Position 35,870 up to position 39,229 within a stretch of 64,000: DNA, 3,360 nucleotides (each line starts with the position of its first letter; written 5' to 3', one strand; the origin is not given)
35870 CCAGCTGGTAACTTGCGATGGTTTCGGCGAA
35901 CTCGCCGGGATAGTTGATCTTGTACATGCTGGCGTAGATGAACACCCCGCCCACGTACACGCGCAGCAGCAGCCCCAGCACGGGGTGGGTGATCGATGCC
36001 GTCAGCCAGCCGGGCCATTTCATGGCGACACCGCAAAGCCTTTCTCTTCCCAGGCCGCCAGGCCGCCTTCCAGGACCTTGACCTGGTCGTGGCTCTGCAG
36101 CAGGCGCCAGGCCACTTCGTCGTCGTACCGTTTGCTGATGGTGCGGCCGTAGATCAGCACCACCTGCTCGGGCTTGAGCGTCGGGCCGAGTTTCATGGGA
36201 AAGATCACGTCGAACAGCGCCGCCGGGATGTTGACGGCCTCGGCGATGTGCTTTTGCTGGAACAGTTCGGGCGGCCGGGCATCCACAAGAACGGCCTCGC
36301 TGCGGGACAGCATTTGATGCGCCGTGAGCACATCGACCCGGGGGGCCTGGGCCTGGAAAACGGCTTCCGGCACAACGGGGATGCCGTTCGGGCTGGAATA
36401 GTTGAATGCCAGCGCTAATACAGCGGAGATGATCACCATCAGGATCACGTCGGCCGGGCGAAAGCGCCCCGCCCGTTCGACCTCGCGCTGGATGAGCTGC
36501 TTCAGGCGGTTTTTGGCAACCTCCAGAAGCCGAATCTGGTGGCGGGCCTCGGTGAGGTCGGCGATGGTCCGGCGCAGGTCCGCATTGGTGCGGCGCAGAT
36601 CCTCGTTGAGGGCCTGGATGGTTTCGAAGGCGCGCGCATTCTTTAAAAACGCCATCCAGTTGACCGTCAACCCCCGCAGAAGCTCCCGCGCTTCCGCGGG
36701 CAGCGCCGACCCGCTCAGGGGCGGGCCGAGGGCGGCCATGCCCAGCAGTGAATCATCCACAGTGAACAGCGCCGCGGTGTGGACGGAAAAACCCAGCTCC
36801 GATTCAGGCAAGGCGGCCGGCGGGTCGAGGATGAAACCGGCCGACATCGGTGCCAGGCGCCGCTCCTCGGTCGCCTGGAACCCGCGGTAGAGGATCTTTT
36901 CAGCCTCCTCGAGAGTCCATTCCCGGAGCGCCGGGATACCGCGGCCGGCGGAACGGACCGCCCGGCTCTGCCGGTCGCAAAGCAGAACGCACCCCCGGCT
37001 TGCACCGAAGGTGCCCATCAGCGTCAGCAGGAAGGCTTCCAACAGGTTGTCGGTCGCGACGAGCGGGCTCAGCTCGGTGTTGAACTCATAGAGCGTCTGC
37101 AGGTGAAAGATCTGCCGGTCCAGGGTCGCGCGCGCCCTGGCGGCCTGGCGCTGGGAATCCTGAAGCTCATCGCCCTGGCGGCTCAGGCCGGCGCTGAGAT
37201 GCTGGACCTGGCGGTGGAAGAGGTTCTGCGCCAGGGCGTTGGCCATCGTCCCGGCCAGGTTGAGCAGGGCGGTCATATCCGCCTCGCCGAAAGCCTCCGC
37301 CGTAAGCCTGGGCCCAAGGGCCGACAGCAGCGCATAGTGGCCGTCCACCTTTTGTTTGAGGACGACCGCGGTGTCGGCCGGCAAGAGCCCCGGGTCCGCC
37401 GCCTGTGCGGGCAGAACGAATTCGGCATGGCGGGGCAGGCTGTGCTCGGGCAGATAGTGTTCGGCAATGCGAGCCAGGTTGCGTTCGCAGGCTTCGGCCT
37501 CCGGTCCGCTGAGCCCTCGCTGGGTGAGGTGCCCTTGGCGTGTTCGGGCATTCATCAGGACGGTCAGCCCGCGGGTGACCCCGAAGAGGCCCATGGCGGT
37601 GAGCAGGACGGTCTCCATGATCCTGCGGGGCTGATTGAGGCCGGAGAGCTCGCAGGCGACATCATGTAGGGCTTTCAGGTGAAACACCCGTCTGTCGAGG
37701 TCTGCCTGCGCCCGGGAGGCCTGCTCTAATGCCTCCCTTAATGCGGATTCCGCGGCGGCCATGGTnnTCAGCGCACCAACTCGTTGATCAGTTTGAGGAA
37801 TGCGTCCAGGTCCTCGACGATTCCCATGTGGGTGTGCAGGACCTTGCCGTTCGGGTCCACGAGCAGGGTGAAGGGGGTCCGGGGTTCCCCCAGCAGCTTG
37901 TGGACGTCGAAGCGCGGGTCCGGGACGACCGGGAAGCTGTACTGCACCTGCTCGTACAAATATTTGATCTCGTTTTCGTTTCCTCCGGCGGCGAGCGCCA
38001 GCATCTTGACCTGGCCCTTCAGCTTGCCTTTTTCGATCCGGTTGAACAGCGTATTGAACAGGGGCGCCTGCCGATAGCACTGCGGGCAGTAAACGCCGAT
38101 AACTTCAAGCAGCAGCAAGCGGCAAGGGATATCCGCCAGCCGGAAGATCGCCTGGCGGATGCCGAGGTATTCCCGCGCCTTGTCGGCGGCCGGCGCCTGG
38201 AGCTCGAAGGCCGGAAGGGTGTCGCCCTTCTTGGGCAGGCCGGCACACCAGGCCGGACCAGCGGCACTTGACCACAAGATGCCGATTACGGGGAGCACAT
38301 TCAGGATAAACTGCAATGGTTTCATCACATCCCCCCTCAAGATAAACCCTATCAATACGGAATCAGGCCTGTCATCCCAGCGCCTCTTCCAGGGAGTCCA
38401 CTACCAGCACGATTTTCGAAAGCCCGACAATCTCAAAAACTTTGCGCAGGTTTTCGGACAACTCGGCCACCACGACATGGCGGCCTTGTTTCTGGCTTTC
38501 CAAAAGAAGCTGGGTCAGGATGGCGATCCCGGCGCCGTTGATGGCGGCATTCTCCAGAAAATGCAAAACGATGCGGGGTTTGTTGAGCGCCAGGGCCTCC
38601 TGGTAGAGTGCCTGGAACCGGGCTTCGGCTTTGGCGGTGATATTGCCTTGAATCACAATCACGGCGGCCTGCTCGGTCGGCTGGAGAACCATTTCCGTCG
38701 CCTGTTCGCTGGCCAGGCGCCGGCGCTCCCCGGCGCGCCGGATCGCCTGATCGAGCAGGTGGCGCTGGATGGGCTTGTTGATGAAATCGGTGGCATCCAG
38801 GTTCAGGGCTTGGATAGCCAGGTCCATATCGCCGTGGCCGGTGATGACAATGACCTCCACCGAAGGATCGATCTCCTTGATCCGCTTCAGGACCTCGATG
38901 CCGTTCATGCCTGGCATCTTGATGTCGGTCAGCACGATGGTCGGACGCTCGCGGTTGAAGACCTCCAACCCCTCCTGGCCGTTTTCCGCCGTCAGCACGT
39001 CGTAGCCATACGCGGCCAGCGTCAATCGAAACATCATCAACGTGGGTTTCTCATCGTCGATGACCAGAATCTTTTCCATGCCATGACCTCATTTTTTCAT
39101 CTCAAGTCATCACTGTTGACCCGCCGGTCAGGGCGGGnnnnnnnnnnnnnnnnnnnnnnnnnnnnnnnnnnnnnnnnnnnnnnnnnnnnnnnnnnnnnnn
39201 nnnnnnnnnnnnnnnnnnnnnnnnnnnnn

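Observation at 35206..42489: Seven-gene signalling/redox operon with no DNA-binding output, upstream of the FDH genes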

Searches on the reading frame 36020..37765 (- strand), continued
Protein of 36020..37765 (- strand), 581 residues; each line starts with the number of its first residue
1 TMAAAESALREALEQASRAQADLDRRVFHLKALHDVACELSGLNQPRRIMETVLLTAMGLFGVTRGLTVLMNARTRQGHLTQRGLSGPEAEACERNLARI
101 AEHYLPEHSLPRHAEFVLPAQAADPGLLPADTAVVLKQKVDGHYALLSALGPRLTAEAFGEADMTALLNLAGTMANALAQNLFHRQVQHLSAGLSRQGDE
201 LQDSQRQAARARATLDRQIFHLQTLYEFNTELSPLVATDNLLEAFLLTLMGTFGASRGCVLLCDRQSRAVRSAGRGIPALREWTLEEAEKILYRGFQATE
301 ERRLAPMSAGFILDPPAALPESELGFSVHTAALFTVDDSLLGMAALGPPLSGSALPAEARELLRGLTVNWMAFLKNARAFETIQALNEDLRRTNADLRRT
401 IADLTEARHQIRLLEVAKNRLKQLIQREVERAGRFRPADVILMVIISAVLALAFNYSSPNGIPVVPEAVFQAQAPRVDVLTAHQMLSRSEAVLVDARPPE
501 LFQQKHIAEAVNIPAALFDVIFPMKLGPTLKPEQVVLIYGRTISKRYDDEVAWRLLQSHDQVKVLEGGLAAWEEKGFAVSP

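Call 84: find_encoding_contigs(protein=P0310, flank=6000, max_places=4)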
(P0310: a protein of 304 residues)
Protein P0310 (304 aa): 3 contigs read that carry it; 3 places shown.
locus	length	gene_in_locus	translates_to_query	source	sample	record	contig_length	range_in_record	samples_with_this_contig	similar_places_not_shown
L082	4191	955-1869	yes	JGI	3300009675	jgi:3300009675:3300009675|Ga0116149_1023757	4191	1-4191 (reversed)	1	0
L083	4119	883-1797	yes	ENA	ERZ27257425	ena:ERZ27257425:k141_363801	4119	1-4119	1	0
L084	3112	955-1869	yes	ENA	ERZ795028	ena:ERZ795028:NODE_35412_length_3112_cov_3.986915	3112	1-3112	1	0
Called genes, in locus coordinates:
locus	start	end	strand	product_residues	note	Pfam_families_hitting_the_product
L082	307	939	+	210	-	PF08534:Redoxin (faint)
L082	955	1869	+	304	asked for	PF00027:cNMP_binding, PF00581:Rhodanese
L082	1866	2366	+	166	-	PF07291:MauE, PF07681:DoxX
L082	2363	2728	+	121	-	-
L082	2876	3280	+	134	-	-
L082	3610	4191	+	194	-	?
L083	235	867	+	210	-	PF08534:Redoxin (faint)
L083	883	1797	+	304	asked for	PF00027:cNMP_binding, PF00581:Rhodanese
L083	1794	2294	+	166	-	PF07291:MauE, PF07681:DoxX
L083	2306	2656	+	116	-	-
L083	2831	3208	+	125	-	-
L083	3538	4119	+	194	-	?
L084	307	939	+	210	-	PF08534:Redoxin (faint)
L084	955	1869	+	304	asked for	PF00027:cNMP_binding, PF00581:Rhodanese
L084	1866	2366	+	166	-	PF07291:MauE, PF07681:DoxX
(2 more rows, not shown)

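Call 85: find_encoding_contigs(protein=P0317, flank=8000, max_places=3)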
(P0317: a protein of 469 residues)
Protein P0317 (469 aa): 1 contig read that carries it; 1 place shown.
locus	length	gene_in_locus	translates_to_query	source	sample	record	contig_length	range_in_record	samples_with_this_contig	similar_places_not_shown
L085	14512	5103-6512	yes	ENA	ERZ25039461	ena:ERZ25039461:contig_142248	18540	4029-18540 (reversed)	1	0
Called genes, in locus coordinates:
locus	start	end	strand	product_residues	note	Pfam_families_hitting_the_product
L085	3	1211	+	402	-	?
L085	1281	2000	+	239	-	PF08100:Dimerisation, PF00891:Methyltransf_2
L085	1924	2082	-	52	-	-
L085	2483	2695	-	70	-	-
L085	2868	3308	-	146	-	PF04343:DUF488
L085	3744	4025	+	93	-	PF02604:PhdYeFM_antitox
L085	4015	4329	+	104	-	PF05016:ParE_toxin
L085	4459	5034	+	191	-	PF00578:AhpC-TSA, PF08534:Redoxin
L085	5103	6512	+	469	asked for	PF00027:cNMP_binding, PF13185:GAF_2, PF01590:GAF, PF13492:GAF_3, PF00581:Rhodanese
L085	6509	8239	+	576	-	PF07291:MauE, PF07681:DoxX, PF00149:Metallophos, PF09587:PGA_cap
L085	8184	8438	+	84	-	-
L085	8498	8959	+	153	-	PF02872:5_nucleotid_C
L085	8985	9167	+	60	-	-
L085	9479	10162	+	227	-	PF13646:HEAT_2, PF02985:HEAT (faint), PF03130:HEAT_PBS (faint), PF13513:HEAT_EZ (faint), PF13646:HEAT_2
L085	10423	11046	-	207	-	PF13505:OMP_b-brl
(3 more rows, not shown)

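Call 86: find_encoding_contigs(protein=P0301, flank=8000, max_places=3)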
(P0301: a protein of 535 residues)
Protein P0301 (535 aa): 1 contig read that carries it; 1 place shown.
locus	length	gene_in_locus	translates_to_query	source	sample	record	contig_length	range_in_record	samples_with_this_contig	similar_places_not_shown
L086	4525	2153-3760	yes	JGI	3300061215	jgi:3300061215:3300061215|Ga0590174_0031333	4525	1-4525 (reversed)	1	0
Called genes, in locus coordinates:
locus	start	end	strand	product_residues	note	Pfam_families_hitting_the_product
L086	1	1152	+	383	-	?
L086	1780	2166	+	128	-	PF00072:Response_reg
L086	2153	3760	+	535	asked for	PF00512:HisKA, PF00072:Response_reg, PF00581:Rhodanese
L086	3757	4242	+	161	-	PF07291:MauE, PF07681:DoxX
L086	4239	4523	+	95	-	?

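Call 87: find_encoding_contigs(protein=P0314, flank=8000, max_places=3)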
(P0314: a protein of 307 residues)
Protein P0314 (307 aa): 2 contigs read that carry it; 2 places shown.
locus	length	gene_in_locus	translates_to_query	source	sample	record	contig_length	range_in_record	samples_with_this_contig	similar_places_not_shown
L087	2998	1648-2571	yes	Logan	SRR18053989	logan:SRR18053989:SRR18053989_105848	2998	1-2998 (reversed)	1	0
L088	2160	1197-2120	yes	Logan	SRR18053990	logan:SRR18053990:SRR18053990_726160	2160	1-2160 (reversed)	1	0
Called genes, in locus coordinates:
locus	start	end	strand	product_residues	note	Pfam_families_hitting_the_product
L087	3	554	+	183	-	?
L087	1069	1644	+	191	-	-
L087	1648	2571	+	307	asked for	PF00027:cNMP_binding, PF00581:Rhodanese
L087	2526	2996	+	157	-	?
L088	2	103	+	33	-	?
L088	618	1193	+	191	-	-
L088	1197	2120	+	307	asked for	PF00027:cNMP_binding, PF00581:Rhodanese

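Call 92: find_related_loci(query=A6, collection=metagenome_contigs, flank=10000)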
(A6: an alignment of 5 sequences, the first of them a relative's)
Query A6 (303 aa) in metagenome_contigs; peptide patterns used: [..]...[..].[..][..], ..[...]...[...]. (x = any residue, [..] = any of these).
530 stretches matched a pattern; 24 encode a relative of the query (tblastn E <= 1e-3); 24 distinct loci.
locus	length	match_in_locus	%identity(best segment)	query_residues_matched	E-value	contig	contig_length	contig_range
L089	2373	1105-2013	84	1-303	0e+0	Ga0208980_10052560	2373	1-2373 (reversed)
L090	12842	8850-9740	54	6-302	5e-98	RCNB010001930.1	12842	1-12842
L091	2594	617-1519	47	1-301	3e-93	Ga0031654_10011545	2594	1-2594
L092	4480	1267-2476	46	1-303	5e-87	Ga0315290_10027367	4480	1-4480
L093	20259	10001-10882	45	8-302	2e-82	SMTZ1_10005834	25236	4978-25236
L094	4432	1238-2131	45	6-303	2e-82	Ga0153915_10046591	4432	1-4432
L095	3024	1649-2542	44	4-303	4e-83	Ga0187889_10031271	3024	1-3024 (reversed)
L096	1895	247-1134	43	8-303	1e-84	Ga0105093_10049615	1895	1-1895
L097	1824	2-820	46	31-303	4e-82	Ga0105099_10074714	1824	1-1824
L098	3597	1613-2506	41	6-303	2e-78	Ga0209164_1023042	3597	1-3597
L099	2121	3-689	51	73-301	1e-76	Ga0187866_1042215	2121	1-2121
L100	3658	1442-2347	38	1-302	1e-73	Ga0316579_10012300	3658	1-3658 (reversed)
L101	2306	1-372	82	180-303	4e-69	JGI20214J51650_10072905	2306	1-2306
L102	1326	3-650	49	88-303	1e-69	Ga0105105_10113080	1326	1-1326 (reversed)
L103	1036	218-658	62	157-303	3e-64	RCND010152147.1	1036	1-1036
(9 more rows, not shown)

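Call 96: search_protein_families(library=pfam, proteins=[L090:2390-3472:+, L090:3504-6617:+, L090:6635-7966:+, L090:11038-11874:-, L093:5554-6729:+, L093:8129-9043:+, L093:11960-12715:+, L093:14492-16438:-, L093:16435-17289:-, L093:18269-19885:-], max_evalue=0.00001)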
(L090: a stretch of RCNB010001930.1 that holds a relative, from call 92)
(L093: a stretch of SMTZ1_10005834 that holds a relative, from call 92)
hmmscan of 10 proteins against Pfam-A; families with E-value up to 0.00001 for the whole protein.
L090:2390-3472:+ (360 aa): 3 families
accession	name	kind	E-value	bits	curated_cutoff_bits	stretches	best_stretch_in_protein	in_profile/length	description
PF16576.10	HlyD_D23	-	4.4e-30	105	30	1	74-269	24-214/214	Barrel-sandwich domain of CusB or HlyD membrane-fusion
PF13437.12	HlyD_3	-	1.3e-22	80.9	22.2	1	166-260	2-97/106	HlyD family secretion protein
PF13533.13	Biotin_lipoyl_2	-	3.8e-06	27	29.8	0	70-100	1-31/32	Biotin-lipoyl like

L090:3504-6617:+ (1037 aa): 3 families
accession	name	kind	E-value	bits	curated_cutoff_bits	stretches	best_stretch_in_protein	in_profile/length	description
PF00873.25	ACR_tran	-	1.1e-176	589.9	28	1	4-1014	2-1020/1021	AcrB/AcrD/AcrF family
PF02355.23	SecD_SecF_C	-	9.9e-08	32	20.5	0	858-1010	31-182/189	Protein export membrane protein SecD/SecF, C-terminal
PF03176.21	MMPL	-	3.1e-06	26.8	20.5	0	341-497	155-308/333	MMPL family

L090:6635-7966:+ (443 aa): 1 family
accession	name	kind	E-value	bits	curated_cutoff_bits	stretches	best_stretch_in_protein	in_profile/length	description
PF02321.23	OEP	-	5.3e-56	189.8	22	2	253-441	1-187/187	Outer membrane efflux protein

L090:11038-11874:- (278 aa): 1 family
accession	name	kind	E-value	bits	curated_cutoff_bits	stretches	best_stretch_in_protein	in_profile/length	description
PF00589.27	Phage_integrase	-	4e-22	79.3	27.1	1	125-261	20-166/172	Phage integrase family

L093:5554-6729:+ (391 aa): 0 families

L093:8129-9043:+ (304 aa): 5 families
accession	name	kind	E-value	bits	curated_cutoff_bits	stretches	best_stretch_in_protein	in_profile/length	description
PF00498.31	FHA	-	8.3e-17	61.8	20.7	1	24-89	2-67/67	FHA domain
PF16697.10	Yop-YscD_cpl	-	5e-15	56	33.2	1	6-96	2-91/94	Inner membrane component of T3SS, cytoplasmic domain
PF13185.12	GAF_2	-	2.9e-09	37.7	28.6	1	157-290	4-136/136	GAF domain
PF01590.32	GAF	-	7.4e-08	33.4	22.4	1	155-288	4-132/133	GAF domain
PF13492.12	GAF_3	-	3.3e-06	28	27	1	165-290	10-128/129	GAF domain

L093:11960-12715:+ (251 aa): 1 family
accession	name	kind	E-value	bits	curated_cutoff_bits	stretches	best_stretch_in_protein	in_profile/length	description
PF03781.23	FGE-sulfatase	-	3.5e-42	145.3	23.3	1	30-247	3-255/255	Sulfatase-modifying factor enzyme 1-like domain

L093:14492-16438:- (648 aa): 6 families
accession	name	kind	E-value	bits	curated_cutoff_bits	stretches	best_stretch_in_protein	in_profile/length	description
PF00005.33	ABC_tran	-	2.4e-53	180.8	25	2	360-512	1-137/137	ABC transporter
PF08352.17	oligo_HPY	-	1.3e-23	83.6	27.1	1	563-622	1-65/65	Oligopeptide/dipeptide transporter, C-terminal region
PF13304.12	AAA_21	-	1.6e-13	51.9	27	0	497-546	251-302/304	AAA domain, putative AbiEii toxin, Type IV TA system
PF02463.25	SMC_N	-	4.4e-07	30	40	0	33-223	25-212/220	RecF/RecN/SMC N terminal domain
PF13401.12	AAA_22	-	5.7e-07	30.3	27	0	373-540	8-121/130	AAA domain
PF13191.12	AAA_16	-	1.5e-06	29.3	32.6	0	33-205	25-167/167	AAA ATPase domain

L093:16435-17289:- (284 aa): 1 family
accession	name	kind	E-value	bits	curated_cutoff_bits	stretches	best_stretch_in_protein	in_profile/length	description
PF00528.27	BPD_transp_1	-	1.9e-18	67.3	26.4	1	92-276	1-183/184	Binding-protein-dependent transport system inner membrane component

L093:18269-19885:- (538 aa): 1 family
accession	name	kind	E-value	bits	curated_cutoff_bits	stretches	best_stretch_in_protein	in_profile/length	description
PF00496.27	SBP_bac_5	-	4e-69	233.9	32.4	1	83-436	2-354/368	Bacterial extracellular solute-binding proteins, family 5 Middle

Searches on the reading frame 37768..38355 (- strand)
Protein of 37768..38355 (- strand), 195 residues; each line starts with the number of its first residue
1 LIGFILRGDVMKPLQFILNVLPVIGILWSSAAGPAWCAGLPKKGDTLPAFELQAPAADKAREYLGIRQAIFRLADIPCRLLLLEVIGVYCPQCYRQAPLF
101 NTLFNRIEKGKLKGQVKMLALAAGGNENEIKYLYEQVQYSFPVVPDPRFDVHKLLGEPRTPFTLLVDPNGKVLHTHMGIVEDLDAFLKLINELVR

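Call 5: search_protein_families(library=pfam, proteins=[window:37768-38355:-], max_evalue=0.01)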
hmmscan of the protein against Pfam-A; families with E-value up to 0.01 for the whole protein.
window:37768-38355:- (195 aa): 3 families
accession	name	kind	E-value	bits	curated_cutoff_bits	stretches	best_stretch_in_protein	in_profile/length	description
PF13905.12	Thioredoxin_8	-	1.1e-06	29.3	27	1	80-172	3-94/94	Thioredoxin-like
PF00578.27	AhpC-TSA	-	4.8e-06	27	26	1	44-174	2-123/124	AhpC/TSA family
PF08534.16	Redoxin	-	1.1e-05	25.6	26.6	1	80-179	31-135/148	Redoxin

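Call 6: search_protein_families(library=ncbifam, proteins=[window:37768-38355:-], max_evalue=0.01)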
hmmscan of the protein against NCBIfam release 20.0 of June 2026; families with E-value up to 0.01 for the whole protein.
window:37768-38355:- (195 aa): 3 families
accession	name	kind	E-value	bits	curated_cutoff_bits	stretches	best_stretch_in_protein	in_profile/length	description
NF002854.0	PRK03147.1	subfamily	2.2e-11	44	170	1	67-190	51-172/176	thiol-disulfide oxidoreductase ResA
NF041202.1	StoA_CxxC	exception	7.8e-05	22.6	210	1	87-179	61-151/163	endospore biogenesis thiol-disulfide oxidoreductase StoA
TIGR00385.1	dsbE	subfamily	0.0012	18.4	123.15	1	79-182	64-160/173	DsbE family thiol:disulfide interchange protein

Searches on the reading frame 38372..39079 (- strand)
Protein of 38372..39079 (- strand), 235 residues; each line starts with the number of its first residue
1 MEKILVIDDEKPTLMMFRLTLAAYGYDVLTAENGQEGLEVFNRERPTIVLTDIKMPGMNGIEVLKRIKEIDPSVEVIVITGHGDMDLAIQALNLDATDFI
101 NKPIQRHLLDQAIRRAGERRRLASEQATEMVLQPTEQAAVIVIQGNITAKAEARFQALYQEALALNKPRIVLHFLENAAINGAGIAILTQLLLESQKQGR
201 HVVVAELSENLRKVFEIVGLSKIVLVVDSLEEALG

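Call 5: search_protein_families(library=pfam, proteins=[window:38372-39079:-], max_evalue=0.01)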
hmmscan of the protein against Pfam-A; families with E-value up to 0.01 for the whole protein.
window:38372-39079:- (235 aa): 3 families
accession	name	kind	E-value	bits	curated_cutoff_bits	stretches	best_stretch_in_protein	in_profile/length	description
PF00072.30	Response_reg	-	1.5e-30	106.1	30.2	1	4-114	1-111/111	Response regulator receiver domain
PF01740.26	STAS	-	1.3e-08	34.9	22.6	1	133-233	5-106/106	STAS domain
PF13466.11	STAS_2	-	5.9e-06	26.8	29.2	1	141-220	1-79/80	STAS domain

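Call 6: search_protein_families(library=ncbifam, proteins=[window:38372-39079:-], max_evalue=0.01)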
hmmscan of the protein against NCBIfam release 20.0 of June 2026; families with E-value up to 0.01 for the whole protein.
window:38372-39079:- (235 aa): 106 families (the best 25 are shown)
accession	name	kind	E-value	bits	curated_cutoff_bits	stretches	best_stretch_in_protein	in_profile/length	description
NF006900.1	PRK09390.1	equivalog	3.8e-27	95.1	255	1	3-127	6-130/203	response regulator FixJ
NF053512.1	nitric_RR_NosR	exception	4.1e-27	95.3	400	1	4-166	1-164/422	response regulator c-di-GMP phosphodiesterase, NosR family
NF047793.1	ResRegPgtA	equivalog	4.3e-25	88.4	650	1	3-125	7-129/414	two-component system response regulator PgtA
NF051870.1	NAssimRespRegNtrX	equivalog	7.3e-25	87.7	600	1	1-128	1-130/452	nitrogen assimilation response regulator NtrX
NF045505.1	RR_RssB_Pseudo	equivalog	1.4e-24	86.9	700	1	3-126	7-131/394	two-component system response regulator RssB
NF008469.0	PRK11361.1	equivalog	1.7e-23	83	714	1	2-126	5-129/461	acetoacetate metabolism transcriptional regulator AtoC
NF011695.0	PRK15115.1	equivalog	6.7e-23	81.2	763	1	3-139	8-145/445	two-component system response regulator GlrR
NF052313.1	T9SS_RR_PorX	equivalog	2e-22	79.7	300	1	3-142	2-141/513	T9SS response regulator signal transducer PorX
TIGR01818.1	ntrC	equivalog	1.6e-21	76.7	558.6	1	4-126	1-123/463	nitrogen regulation protein NR(I)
NF041733.1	resp_reg_CseB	equivalog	2.8e-21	76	350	1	3-179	2-176/228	two-component system response regulator CseB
NF045944.1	ResRegRpaBCyano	equivalog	3.7e-21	75.5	330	1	5-154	1-143/229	response regulator transcription factor RpaB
NF040749.1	tetrathio_RR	equivalog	6.4e-21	74.9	290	1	4-148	2-151/191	tetrathionate respiration response regulator TtrR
NF008176.1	PRK10923.1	equivalog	2.5e-20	72.5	620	1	3-119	5-125/469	nitrogen regulation protein NR(I)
NF007135.0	PRK09581.1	equivalog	3.7e-20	72.2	474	1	3-114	4-117/457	PleD family two-component system response regulator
NF040689.1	MtrAB_MtrA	equivalog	4e-20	72.1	300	1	4-129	1-122/219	MtrAB system response regulator MtrA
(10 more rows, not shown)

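Call 43: search_solved_structures(query=window:38372-39079:-, max_evalue=1e-8)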
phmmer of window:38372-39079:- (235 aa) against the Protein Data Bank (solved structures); distinct sequences matched with E-value up to 1e-8: 138 (the best 60 are shown).
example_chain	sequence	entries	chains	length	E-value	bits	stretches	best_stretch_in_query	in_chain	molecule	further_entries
3jte_A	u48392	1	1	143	6.1e-25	91.6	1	2-126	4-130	Response regulator receiver protein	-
1qkk_A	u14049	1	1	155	2.5e-22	83.1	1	4-127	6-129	C4-DICARBOXYLATE TRANSPORT TRANSCRIPTIONAL REGULATORY PROTEIN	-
1zy2_A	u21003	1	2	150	4.6e-22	82.2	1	4-126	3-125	transcriptional regulator NtrC1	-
1l5y_A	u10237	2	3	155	9.1e-22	81.3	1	4-127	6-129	C4-DICARBOXYLATE TRANSPORT TRANSCRIPTIONAL REGULATORY PROTEIN DCTD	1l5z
2jvj_A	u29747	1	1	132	9.3e-22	81.2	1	2-114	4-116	Sporulation initiation phosphotransferase F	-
1f51_E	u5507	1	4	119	2.3e-21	80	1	2-113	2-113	SPORULATION INITIATION PHOSPHOTRANSFERASE F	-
1pey_A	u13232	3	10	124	2.3e-21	79.9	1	2-113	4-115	Sporulation initiation phosphotransferase F | SPORULATION RESPONSE REGULATORY PROTEIN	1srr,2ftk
1ny5_A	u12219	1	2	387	2.8e-21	79.7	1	4-126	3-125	transcriptional regulator (NtrC family)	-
4l4u_A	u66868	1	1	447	4.1e-21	79.1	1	4-126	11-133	Transcriptional regulator (NtrC family)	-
6ifh_A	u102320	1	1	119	4.3e-21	79.1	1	1-114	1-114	Sporulation initiation phosphotransferase F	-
1fsp_A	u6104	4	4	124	4.3e-21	79.1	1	2-113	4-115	STAGE 0 SPORULATION PROTEIN F | SPORULATION RESPONSE REGULATORY PROTEIN | Sporulation initiation phosphotransferase F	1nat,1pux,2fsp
3q15_C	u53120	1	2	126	4.6e-21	79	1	2-113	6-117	Sporulation initiation phosphotransferase F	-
2jvi_A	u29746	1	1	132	6.7e-21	78.4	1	2-114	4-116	Sporulation initiation phosphotransferase F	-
9xzo_A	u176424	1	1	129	1.5e-20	77.3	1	1-115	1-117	De novo protein M1X0B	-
2jvk_A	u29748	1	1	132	2.3e-20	76.7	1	2-114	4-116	Sporulation initiation phosphotransferase F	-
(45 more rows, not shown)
